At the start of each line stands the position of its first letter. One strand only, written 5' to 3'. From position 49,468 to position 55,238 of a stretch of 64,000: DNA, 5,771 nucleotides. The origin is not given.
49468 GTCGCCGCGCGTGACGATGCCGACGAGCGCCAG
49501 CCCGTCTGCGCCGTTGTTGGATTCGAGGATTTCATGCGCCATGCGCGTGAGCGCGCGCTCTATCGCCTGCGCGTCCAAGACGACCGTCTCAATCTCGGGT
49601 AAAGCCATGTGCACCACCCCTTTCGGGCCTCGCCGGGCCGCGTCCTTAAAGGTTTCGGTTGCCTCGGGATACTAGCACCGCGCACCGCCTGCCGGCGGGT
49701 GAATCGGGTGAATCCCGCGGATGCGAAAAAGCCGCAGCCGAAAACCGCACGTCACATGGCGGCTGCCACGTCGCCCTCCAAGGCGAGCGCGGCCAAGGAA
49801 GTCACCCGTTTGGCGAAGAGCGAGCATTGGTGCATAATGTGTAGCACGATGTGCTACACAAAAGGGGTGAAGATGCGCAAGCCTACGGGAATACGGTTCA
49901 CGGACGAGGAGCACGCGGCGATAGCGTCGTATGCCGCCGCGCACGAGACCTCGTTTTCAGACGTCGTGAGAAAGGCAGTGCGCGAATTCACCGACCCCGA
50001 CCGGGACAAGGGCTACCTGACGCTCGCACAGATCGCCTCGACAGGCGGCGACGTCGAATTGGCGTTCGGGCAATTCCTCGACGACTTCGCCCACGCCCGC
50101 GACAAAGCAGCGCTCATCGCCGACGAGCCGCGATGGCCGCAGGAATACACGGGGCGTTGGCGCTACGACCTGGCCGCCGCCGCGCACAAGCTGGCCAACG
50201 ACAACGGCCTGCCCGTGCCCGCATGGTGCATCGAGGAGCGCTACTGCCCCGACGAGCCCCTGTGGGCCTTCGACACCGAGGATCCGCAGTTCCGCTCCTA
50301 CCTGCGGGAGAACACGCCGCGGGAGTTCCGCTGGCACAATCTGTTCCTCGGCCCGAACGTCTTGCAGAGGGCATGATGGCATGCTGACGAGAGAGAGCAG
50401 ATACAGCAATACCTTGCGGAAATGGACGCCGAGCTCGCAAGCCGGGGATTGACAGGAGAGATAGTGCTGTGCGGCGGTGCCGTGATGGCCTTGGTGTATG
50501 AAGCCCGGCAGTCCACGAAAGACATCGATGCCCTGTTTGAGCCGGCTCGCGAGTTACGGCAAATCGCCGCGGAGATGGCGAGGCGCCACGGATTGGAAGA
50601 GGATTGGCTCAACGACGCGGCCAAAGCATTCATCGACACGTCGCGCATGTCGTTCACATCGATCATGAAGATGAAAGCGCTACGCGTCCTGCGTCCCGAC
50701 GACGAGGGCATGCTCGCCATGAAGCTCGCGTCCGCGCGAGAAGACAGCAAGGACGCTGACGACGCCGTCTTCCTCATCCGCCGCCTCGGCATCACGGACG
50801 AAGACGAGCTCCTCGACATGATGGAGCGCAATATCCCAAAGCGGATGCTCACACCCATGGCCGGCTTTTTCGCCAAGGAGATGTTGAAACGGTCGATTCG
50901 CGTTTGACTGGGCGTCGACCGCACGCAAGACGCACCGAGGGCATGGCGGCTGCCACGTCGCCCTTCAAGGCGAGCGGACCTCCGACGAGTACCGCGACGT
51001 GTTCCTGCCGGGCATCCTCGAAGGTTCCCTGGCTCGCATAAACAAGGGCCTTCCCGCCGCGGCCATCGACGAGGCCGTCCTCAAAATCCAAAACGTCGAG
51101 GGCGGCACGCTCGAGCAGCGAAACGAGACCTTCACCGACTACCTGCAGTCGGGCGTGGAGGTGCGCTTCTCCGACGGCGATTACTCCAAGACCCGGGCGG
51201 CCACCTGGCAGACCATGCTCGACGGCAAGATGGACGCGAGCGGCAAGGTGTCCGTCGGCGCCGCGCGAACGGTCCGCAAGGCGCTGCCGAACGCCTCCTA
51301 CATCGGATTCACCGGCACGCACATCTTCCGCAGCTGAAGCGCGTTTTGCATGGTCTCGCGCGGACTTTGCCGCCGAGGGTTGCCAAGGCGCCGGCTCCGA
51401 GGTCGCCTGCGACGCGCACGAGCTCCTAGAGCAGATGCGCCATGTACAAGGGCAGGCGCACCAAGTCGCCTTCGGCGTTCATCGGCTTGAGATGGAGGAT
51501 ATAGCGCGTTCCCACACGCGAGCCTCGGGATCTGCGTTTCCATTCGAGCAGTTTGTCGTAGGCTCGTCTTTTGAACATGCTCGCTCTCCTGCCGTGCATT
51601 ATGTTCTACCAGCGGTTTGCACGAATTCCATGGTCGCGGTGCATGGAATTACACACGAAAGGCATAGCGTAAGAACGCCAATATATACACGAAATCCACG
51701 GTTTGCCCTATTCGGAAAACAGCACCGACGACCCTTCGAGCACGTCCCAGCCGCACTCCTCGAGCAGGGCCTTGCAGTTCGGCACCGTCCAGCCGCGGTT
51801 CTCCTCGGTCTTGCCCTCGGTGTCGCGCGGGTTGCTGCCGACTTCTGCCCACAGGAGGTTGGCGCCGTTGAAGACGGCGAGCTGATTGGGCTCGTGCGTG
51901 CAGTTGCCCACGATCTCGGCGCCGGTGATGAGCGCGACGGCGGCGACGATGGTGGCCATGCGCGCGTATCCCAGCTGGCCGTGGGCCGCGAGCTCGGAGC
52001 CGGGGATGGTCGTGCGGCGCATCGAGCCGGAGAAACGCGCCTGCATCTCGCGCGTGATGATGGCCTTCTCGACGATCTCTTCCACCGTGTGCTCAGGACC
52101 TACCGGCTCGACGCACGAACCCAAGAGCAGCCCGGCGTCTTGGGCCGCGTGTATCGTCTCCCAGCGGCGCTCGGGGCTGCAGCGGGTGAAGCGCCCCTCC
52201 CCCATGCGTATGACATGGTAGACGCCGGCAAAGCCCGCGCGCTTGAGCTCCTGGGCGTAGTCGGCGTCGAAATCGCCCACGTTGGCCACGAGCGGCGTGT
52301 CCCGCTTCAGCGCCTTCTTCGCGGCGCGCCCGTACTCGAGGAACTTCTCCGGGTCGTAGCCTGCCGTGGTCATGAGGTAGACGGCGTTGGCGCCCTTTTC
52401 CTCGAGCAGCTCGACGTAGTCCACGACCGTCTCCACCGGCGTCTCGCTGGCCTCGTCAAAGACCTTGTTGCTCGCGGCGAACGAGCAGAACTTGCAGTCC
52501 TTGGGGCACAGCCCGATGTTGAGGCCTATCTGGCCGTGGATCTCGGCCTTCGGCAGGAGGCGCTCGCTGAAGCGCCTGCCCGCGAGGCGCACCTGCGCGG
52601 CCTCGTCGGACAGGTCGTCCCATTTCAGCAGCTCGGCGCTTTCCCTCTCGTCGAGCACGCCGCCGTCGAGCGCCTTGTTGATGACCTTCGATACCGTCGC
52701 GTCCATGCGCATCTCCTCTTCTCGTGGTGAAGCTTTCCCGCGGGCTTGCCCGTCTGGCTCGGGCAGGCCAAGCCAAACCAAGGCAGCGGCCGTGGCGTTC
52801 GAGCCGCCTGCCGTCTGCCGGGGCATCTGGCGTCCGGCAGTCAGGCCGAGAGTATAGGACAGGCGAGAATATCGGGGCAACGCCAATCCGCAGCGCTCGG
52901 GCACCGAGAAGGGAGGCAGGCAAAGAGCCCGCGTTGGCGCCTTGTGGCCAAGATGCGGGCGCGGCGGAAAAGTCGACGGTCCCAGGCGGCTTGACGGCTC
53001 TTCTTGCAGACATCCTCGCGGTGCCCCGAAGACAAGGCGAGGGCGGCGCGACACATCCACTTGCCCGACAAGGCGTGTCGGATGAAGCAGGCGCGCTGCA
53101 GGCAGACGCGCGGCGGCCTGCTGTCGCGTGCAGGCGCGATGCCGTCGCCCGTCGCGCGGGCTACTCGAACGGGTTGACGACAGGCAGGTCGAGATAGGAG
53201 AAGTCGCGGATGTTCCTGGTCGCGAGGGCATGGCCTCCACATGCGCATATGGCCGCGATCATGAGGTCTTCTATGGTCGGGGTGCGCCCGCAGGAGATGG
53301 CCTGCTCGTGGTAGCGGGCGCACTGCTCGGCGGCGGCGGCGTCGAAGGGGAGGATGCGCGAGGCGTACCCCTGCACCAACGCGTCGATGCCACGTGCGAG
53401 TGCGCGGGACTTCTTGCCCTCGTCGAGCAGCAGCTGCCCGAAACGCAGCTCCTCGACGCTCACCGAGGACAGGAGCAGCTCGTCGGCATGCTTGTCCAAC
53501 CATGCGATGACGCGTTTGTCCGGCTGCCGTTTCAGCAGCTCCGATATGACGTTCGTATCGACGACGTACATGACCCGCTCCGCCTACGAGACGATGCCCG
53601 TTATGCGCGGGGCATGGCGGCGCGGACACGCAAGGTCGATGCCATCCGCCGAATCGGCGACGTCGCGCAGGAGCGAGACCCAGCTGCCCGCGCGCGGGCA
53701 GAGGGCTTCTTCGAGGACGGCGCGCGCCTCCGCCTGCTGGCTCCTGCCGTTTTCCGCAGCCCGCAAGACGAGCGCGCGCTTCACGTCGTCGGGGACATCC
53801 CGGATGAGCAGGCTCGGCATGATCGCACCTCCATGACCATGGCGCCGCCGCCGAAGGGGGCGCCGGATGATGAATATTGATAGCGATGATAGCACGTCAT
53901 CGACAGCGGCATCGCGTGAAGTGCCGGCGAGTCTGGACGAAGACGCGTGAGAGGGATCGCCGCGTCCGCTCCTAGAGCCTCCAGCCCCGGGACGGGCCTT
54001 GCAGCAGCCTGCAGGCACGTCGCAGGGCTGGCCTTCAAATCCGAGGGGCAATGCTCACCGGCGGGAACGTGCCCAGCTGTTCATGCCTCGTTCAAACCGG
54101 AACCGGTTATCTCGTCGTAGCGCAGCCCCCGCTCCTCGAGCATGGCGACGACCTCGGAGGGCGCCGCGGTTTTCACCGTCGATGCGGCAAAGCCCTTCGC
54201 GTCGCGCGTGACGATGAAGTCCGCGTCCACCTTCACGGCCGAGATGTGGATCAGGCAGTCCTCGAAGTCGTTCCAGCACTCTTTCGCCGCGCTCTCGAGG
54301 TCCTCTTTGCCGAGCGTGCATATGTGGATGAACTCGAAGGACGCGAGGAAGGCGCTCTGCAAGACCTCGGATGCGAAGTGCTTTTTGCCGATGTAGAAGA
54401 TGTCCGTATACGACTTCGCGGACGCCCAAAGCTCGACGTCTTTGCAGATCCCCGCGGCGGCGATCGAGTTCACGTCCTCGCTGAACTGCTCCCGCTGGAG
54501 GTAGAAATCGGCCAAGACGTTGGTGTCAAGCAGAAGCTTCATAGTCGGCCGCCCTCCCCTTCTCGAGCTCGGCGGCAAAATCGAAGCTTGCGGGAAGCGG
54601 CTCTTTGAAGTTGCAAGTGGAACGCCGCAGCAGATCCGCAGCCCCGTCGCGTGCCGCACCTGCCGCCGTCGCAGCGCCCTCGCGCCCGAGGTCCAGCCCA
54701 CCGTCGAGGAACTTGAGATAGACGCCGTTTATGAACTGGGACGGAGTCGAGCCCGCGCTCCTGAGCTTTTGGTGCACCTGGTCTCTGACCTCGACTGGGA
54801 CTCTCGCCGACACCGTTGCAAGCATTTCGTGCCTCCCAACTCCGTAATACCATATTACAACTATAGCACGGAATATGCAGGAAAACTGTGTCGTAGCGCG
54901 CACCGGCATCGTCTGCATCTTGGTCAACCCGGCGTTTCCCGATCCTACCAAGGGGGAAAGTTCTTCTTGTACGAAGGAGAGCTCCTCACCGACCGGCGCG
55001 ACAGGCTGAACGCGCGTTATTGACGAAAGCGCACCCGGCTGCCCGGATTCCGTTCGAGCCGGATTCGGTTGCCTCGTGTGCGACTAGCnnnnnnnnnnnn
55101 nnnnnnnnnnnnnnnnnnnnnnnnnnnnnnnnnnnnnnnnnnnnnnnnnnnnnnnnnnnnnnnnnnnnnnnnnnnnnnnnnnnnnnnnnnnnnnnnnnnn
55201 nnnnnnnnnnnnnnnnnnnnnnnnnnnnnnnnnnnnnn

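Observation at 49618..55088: Decayed accessory island between the pyr operon and coaD: three TA-type modules, two gene remnants and an orphan radical SAM gene, with no integrase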

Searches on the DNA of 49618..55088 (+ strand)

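Call 69: search_dna_similar(query=window:49618-55088:+, collection=plasmids, mode=distant, max_rows=12)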
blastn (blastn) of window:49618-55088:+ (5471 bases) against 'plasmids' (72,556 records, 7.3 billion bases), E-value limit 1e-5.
No match.

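Call 70: search_dna_similar(query=window:49618-55088:+, collection=phages, mode=distant, max_rows=8)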
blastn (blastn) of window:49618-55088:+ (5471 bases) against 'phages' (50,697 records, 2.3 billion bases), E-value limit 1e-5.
No match.

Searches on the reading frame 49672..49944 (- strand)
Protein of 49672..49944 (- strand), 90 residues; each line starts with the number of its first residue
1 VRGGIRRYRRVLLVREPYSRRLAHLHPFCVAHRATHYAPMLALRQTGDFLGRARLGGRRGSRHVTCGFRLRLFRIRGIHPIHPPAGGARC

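Call 84: search_protein_families(library=pfam, max_evalue=0.1, proteins=[window:49672-49944:-])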
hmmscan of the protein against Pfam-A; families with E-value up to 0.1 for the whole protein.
window:49672-49944:- (90 aa): 0 families

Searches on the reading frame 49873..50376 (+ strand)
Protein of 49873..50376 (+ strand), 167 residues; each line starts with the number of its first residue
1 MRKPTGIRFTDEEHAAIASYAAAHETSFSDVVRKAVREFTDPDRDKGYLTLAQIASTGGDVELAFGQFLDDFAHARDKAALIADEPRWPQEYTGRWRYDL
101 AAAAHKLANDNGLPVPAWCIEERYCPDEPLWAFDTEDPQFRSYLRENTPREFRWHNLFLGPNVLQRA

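Call 3: search_protein_families(library=pfam, max_evalue=0.01, proteins=[window:49873-50373:+])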
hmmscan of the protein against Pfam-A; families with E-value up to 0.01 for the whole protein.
seq(167 aa): 1 family
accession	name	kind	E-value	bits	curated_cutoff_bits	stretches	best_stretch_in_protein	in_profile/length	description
PF19807.5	DUF6290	-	1.3e-05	25.7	27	1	7-38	6-37/72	Family of unknown function (DUF6290)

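Call 4: search_protein_families(library=ncbifam, max_evalue=0.01, proteins=[window:49873-50373:+])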
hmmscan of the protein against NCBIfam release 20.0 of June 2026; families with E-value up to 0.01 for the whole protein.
seq(167 aa): 2 families
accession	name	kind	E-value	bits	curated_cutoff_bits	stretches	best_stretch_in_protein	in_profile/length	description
NF041793.1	ORF56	equivalog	1.3e-05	25.2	50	1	10-41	8-39/39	ORF56 family plasmid copy control protein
NF046040.1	RelB_antitoxin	equivalog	9.6e-05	22.6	50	1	7-38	3-34/69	type II toxin-antitoxin system RelB family antitoxin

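Call 8: search_protein_families(library=padloc, max_evalue=0.01, proteins=[window:49873-50373:+])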
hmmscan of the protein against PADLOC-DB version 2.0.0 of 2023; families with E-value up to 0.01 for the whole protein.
seq(167 aa): 0 families

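Call 93: search_protein_representatives(protein=window:49873-50376:+)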
Query: 167 residues. Proteins with E-value up to 0.001 (for the whole library): 200; up to 1e-10: 64; up to 1e-30: 6. The best 150 are listed.
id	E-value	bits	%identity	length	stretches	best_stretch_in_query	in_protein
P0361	4.9e-58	212.0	57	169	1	3-167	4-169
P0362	2.1e-52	193.6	56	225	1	3-167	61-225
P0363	5.1e-42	159.8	59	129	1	43-167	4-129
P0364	5.9e-42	159.6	58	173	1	43-166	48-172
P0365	7.2e-41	156.1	48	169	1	2-166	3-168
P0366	1.9e-31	125.4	45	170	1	3-166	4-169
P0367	1.3e-29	119.5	73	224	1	1-82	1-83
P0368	2.9e-23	98.8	54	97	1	1-95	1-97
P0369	1.1e-22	96.9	89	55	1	1-55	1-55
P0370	3.8e-22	95.1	47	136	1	61-166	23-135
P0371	1.4e-21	93.2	45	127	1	49-166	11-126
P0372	2.6e-21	92.4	44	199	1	42-166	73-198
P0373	1.5e-20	90.0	43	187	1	55-166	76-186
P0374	2.6e-20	89.2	51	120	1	51-166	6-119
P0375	1.8e-19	86.4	48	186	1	3-102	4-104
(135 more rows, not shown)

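Call 97: search_solved_structures(query=A8, max_evalue=1)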
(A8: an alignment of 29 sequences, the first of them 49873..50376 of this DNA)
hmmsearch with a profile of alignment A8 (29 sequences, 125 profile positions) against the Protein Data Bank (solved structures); distinct sequences matched with E-value up to 1: 0.

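Call 99: predict_structure(alignment_id=A8)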
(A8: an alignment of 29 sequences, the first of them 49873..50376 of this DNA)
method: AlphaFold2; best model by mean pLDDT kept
length: 167 residues; sequences in the alignment: 29
mean_pLDDT: 92.1   pTM: 0.75
mean pLDDT of the five models: 92.1, 92.0, 91.9, 90.9, 89.7
residues with pLDDT >= 90: 128; 70-90: 30; 50-70: 9; < 50: 0
segments of 3 or more residues with pLDDT < 50: none
pLDDT, mean of each block of 10 residues (from residue 1): 82 97 97 87 80 88 94 94 93 88 97 98 97 97 98 97 77
secondary structure, 60 per line:
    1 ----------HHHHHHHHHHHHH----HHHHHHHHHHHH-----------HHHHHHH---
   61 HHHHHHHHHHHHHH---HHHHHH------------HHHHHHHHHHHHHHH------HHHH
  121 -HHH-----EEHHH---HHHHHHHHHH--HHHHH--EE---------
elements in order: H11-23 H28-39 H51-57 H61-74 H78-83 H96-110 H117-120 H138-147 H150-154

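Call 101: fold_search(model_id=the predicted structure, library=pdb)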
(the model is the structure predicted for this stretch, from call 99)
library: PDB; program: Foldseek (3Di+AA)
matches with E <= 10: 65; with E <= 0.001: 0
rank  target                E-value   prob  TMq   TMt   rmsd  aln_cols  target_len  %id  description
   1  7mwr_B                1.2e+00  0.09  0.16  0.12  17.9       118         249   11  Structure of De Novo designed beta sheet heterodimer LHD101A53/B4 (released 2022-01-19)
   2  7ak7_E                1.3e+00  0.54  0.22  0.48   9.1        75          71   21  Structure of Salmonella TacT2 toxin bound to TacA2 antitoxin (released 2021-08-18)
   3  8etq                  1.8e+00  0.09  0.18  0.11  14.2       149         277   11  Designed pentafoil knot protein folded into a trefoil knot (released 2023-10-25)
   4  3hot_A                1.9e+00  0.06  0.16  0.09  21.1       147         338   11  Crystal structure of the Mos1 mariner paired end complex with Mn (released 2009-09-22)
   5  6sbw                  2.1e+00  0.87  0.22  0.67   4.0        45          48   20  CdbA Form One (released 2020-04-22)
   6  5x3t_A                2.3e+00  0.96  0.22  0.49   1.5        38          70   26  VapBC from Mycobacterium tuberculosis (released 2017-06-07)
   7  6sbx_C                2.3e+00  0.84  0.22  0.59   3.7        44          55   20  CdbA Form Two (released 2020-04-22)
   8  8kc4                  2.9e+00  0.07  0.17  0.19  15.2       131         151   13  De novo design protein -NA05 (released 2024-08-07)
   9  6gts_C                3.1e+00  0.38  0.26  0.47   7.0        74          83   14  Structure of the AtaT-AtaR complex bound DNA (released 2019-03-06)
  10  1bdv_B                3.5e+00  0.66  0.21  0.59   2.8        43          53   19  ARC FV10 COCRYSTAL (released 1999-01-06)
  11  2jxg_A                3.5e+00  0.54  0.19  0.57   4.1        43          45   14  Solution Structure of the DNA Binding domain of Proline Utilization A (PutA) (released 2008-02-19)
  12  7ak7_C                3.5e+00  0.15  0.24  0.42  11.9        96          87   20  Structure of Salmonella TacT2 toxin bound to TacA2 antitoxin (released 2021-08-18)
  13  9qo4_D                3.5e+00  0.08  0.31  0.16  13.7       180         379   11  Dissociation-state-3 of 9-subunit CSN and SCF (SKP1-SKP2-CKS1) complex (released 2026-02-04)
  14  4j2f                  3.9e+00  0.03  0.17  0.15  19.0       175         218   15  Crystal structure of a glutathione transferase family member from Ricinus communis, target EFI-501866 (released 2013-02-27)
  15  2hd1_A                3.9e+00  0.03  0.17  0.09  17.8       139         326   12  Crystal structure of PDE9 in complex with IBMX (released 2006-06-27)
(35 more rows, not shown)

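Call 103: fold_search(model_id=the predicted structure, library=viral)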
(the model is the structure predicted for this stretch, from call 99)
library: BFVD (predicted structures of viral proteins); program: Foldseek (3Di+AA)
matches with E <= 10: 198; with E <= 0.001: 0
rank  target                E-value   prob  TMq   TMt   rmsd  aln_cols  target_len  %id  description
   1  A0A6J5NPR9            2.5e-01  1.00  0.21  0.68   4.4        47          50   28  Uncharacterized protein [uncultured Caudovirales phage]
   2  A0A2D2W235            4.2e-01  0.15  0.18  0.25  20.4       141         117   14  (no name in the UniProt tables at hand)
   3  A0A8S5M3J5            5.2e-01  0.98  0.22  0.58   3.4        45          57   22  HicB family [Siphoviridae sp. ctOVO10]
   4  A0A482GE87            5.2e-01  0.09  0.14  0.14  15.5       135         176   16  Uncharacterized protein [Escherichia phage vB_EcoM_Goslar]
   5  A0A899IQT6            5.5e-01  0.97  0.22  0.63   3.3        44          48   23  (no name in the UniProt tables at hand)
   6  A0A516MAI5            7.4e-01  0.77  0.22  0.51  10.2        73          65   25  (no name in the UniProt tables at hand)
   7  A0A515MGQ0            7.4e-01  0.33  0.23  0.19  21.9       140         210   14  (no name in the UniProt tables at hand)
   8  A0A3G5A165            7.8e-01  0.08  0.16  0.18  17.7       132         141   13  Uncharacterized protein [Faunusvirus sp.]
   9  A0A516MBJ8            9.3e-01  0.84  0.20  0.44   8.2        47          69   26  (no name in the UniProt tables at hand)
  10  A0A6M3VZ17            9.8e-01  0.97  0.22  0.67   3.3        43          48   21  Putative transcriptional regulator [Metallosphaera rod-shaped virus 1]
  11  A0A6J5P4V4            1.1e+00  0.84  0.21  0.58   4.4        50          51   22  Uncharacterized protein [uncultured Caudovirales phage]
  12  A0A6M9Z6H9            1.1e+00  0.06  0.13  0.10  17.1       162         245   12  D5 protein [Vibrio phage vB_ValS_X1]
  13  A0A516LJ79            1.2e+00  0.38  0.26  0.28   8.9        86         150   21  (no name in the UniProt tables at hand)
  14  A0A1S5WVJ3            1.3e+00  0.54  0.22  0.47   9.4        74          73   11  (no name in the UniProt tables at hand)
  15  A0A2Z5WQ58            1.4e+00  0.97  0.19  0.21   3.5        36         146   25  (no name in the UniProt tables at hand)
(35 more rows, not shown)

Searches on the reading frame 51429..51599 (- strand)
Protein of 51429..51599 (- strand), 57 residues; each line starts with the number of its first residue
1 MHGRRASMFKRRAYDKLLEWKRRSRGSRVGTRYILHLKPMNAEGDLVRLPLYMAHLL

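Call 3: search_protein_families(library=pfam, max_evalue=0.01, proteins=[window:51429-51599:-])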
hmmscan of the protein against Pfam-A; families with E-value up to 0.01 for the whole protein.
seq(57 aa): 0 families

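Call 4: search_protein_families(library=ncbifam, max_evalue=0.01, proteins=[window:51429-51599:-])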
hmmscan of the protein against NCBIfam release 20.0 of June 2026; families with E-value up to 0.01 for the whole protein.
seq(57 aa): 0 families

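Call 8: search_protein_families(library=padloc, max_evalue=0.01, proteins=[window:51429-51599:-])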
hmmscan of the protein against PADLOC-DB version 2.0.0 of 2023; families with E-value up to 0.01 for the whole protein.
seq(57 aa): 0 families

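Call 28: search_dna_similar(query=window:51429-51599:-, collection=plasmids, mode=protein, max_evalue=1, max_rows=10)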
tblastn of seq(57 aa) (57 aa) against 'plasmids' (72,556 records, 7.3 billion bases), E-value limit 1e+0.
Records with a match: 1; places in all: 1; records where one place covers at least 80% of the query: 0.
Best place of each record, by identity: 60-80% 1.
By first word of the organism name: Agathobacter 1.
By predicted mobility (MOB-suite, as given by PLSDB): non-mobilizable 1.
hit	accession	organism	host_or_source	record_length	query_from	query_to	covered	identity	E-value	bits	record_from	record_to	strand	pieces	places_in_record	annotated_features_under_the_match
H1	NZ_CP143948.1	Agathobacter rectalis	Homo sapiens,cell culture,fecal sample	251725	8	26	33%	68.4%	8e-1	33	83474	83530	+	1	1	AAA family ATPase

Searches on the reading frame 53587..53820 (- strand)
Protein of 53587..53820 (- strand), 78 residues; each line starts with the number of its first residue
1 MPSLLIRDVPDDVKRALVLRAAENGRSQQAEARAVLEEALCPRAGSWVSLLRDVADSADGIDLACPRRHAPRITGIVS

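Call 3: search_protein_families(library=pfam, max_evalue=0.01, proteins=[window:53587-53820:-])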
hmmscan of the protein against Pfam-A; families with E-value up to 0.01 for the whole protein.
seq(78 aa): 1 family
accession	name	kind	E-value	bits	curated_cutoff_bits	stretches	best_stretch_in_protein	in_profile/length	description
PF22513.2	FitA-like_RHH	-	5e-16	58.8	27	1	2-40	1-39/39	Antitoxin FitA-like, ribbon-helix-helix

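Call 4: search_protein_families(library=ncbifam, max_evalue=0.01, proteins=[window:53587-53820:-])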
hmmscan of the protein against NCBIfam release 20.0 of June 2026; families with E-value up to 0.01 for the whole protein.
seq(78 aa): 1 family
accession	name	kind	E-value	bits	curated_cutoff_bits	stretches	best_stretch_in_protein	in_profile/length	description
NF050181.1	TA_anti_VapB_Myco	equivalog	0.0059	17.1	60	0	1-40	1-40/72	type II toxin-antitoxin system VapB family antitoxin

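Call 8: search_protein_families(library=padloc, max_evalue=0.01, proteins=[window:53587-53820:-])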
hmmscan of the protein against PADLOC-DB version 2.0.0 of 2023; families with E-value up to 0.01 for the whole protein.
seq(78 aa): 0 families

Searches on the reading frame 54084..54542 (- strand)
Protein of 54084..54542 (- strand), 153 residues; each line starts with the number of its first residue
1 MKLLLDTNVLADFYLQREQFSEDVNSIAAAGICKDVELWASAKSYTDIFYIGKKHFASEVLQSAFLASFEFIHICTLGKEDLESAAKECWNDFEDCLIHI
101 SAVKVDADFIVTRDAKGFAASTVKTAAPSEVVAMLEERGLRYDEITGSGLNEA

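Call 3: search_protein_families(library=pfam, max_evalue=0.01, proteins=[window:54084-54542:-])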
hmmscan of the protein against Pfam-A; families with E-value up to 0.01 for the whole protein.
seq(153 aa): 3 families
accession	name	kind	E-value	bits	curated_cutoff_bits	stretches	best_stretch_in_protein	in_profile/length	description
PF13470.12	PIN_3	-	2.7e-17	64.1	27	1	2-115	1-114/115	PIN domain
PF18480.7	DUF5615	-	0.0009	19.5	23.8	0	1-83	1-85/110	Domain of unknown function (DUF5615)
PF01850.27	PIN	-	0.0032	18.5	23.6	1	4-116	2-113/120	PIN domain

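Call 4: search_protein_families(library=ncbifam, max_evalue=0.01, proteins=[window:54084-54542:-])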
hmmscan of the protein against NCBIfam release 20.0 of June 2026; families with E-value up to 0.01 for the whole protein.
seq(153 aa): 0 families

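Call 8: search_protein_families(library=padloc, max_evalue=0.01, proteins=[window:54084-54542:-])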
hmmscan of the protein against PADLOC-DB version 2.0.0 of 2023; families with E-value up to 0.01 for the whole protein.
seq(153 aa): 0 families
